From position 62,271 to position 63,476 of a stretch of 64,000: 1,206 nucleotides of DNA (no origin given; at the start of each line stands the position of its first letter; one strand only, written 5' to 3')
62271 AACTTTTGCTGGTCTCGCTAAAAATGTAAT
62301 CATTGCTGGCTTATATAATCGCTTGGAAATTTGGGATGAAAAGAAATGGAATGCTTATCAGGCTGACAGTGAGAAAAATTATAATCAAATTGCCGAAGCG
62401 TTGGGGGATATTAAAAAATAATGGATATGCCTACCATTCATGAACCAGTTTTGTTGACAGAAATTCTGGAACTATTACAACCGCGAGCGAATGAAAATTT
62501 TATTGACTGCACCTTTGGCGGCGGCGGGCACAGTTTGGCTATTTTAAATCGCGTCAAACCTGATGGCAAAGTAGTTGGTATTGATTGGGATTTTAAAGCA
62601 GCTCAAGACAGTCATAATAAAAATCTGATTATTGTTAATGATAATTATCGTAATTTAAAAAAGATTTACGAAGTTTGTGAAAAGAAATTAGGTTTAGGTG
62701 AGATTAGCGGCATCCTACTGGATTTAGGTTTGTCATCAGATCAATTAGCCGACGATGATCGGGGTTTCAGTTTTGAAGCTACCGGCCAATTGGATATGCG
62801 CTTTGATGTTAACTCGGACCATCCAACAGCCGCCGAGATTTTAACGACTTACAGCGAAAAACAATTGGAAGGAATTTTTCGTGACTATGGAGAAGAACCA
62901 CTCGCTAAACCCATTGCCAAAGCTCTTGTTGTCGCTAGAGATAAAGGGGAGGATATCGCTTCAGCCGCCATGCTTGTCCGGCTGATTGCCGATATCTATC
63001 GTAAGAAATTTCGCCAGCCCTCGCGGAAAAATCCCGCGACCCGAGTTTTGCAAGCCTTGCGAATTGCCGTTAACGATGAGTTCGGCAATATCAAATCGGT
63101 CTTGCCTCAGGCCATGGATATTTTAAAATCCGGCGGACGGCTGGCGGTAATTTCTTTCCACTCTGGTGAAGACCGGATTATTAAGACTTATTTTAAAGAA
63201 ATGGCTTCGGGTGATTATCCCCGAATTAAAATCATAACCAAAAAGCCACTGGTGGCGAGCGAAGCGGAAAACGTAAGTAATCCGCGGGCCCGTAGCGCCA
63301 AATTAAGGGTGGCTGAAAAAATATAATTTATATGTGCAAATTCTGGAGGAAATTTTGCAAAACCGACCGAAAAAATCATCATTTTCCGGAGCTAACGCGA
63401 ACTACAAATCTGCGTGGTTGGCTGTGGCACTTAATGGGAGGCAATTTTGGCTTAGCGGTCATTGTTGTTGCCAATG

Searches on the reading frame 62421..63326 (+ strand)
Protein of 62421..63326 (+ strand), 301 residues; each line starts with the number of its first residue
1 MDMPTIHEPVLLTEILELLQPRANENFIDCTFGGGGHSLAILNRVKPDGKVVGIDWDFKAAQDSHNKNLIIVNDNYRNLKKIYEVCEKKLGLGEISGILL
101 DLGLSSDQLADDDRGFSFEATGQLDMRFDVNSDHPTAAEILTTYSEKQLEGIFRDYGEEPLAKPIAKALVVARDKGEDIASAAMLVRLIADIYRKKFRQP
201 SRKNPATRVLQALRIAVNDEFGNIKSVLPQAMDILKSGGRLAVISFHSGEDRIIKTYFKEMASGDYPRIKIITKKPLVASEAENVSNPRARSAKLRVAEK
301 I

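Call 47: search_protein_families(library=pfam, proteins=[window:62421-63326:+], max_evalue=0.001)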
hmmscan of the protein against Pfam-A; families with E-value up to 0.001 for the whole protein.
window:62421-63326:+ (301 aa): 1 family
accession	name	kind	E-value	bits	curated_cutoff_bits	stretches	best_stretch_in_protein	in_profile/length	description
PF01795.25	Methyltransf_5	-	3.2e-88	296.6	27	1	6-301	3-309/309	MraW methylase family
